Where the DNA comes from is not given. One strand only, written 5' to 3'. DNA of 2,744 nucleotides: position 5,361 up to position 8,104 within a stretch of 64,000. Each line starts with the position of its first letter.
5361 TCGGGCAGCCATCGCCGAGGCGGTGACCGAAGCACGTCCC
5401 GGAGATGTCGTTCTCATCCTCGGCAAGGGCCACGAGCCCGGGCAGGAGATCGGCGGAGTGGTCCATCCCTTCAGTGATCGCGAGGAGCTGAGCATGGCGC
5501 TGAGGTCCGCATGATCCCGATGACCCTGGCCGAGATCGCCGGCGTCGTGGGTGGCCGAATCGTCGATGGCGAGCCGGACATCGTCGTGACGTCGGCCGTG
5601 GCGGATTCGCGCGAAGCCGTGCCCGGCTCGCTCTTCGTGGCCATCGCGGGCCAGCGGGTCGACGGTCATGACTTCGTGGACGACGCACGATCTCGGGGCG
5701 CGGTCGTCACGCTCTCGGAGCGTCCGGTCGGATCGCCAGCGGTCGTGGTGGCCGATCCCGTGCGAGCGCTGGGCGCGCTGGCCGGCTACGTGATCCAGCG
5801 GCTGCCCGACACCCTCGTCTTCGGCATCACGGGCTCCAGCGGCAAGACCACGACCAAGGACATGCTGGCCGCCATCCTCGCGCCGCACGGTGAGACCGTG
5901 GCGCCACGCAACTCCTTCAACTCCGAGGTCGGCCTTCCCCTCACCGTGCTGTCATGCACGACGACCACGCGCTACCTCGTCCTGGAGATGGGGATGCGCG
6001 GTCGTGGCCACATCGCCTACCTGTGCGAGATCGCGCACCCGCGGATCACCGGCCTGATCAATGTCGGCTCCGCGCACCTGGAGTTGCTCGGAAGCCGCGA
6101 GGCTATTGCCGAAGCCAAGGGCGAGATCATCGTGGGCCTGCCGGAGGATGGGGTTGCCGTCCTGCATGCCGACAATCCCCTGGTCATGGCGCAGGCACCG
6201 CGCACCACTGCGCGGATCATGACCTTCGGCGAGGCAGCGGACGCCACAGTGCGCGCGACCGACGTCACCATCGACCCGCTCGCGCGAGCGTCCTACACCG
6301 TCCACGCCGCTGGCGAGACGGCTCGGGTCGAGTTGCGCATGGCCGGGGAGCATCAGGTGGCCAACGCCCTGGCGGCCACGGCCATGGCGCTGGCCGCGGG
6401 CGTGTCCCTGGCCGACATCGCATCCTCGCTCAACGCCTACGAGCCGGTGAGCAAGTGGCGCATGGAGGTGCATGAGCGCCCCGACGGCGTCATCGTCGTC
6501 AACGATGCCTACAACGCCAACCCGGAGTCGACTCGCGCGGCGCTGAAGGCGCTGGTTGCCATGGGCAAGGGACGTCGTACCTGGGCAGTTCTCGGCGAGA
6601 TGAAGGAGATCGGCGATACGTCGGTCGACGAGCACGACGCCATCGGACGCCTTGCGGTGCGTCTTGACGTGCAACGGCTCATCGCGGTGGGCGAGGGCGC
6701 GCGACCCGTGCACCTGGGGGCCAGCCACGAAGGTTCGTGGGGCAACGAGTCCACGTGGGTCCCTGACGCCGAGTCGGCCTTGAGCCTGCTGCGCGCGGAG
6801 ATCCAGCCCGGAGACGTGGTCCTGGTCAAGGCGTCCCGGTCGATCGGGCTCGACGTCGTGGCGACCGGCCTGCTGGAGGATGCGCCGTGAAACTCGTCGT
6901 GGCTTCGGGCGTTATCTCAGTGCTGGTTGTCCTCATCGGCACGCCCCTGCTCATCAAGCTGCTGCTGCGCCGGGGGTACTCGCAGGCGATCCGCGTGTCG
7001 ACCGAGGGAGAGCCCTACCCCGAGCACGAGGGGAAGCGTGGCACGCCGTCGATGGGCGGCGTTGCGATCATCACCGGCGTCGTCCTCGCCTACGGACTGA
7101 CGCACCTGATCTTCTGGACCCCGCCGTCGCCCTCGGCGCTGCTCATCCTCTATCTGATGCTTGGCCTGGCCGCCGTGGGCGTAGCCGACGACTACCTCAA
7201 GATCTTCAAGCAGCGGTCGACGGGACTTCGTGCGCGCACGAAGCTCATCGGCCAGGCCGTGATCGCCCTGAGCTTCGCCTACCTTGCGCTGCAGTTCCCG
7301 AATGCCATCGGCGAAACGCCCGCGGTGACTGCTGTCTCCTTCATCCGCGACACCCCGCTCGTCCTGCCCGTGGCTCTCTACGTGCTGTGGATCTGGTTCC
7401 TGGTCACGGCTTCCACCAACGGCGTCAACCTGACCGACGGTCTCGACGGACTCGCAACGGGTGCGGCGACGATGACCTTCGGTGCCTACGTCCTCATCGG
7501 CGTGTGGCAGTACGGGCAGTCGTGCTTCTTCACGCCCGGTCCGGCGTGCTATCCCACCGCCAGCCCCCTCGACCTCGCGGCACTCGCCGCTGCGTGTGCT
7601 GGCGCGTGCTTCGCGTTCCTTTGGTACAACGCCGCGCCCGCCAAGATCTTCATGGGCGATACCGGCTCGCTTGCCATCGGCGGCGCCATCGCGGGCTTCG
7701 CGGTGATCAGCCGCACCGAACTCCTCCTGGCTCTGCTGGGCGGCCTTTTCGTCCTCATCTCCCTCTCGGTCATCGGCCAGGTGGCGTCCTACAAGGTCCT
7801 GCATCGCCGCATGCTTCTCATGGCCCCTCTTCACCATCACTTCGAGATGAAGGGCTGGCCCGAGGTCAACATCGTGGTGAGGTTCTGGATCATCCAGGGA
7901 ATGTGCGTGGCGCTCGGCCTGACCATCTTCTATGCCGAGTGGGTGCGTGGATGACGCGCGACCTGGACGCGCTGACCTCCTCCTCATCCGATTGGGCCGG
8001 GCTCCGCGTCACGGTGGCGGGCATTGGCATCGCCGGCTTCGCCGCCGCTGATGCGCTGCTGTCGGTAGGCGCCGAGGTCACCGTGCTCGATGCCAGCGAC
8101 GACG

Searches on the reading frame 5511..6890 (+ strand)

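Call 8: search_protein_families(library=pfam, proteins=[window:5511-6890:+], max_evalue=0.00001)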
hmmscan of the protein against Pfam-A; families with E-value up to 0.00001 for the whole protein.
window:5511-6890:+ (459 aa): 3 families
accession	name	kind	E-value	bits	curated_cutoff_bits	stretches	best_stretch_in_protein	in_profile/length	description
PF08245.18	Mur_ligase_M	-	3.9e-40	138.4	24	1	106-293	1-200/200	Mur ligase middle domain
PF02875.26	Mur_ligase_C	-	8.4e-23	82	28.4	1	317-443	2-127/127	Mur ligase, glutamate ligase domain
PF01225.30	Mur_ligase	-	1.1e-07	32.5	21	1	31-73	7-54/95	Mur ligase family, catalytic domain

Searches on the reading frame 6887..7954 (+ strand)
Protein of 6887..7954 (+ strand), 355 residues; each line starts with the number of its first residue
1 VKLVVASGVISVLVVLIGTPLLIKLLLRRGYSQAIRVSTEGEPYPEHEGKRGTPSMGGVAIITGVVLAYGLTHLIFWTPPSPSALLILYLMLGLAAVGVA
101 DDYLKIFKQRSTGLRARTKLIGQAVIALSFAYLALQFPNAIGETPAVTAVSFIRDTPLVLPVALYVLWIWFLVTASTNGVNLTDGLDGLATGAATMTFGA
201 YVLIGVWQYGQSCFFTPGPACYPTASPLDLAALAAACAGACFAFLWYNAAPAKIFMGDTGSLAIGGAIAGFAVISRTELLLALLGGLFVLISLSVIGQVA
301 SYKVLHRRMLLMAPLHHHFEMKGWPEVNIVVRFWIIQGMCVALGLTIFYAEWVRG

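Call 8: search_protein_families(library=pfam, proteins=[window:6887-7954:+], max_evalue=0.00001)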
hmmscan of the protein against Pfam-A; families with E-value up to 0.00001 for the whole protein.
window:6887-7954:+ (355 aa): 2 families
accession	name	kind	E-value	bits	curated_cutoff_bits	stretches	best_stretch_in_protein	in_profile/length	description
PF00953.26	Glycos_transf_4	-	3.7e-32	112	27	1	86-275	3-159/160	Glycosyl transferase family 4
PF10555.14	MraY_sig1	-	4.7e-06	26.2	20.1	0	50-62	1-13/13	Phospho-N-acetylmuramoyl-pentapeptide-transferase signature 1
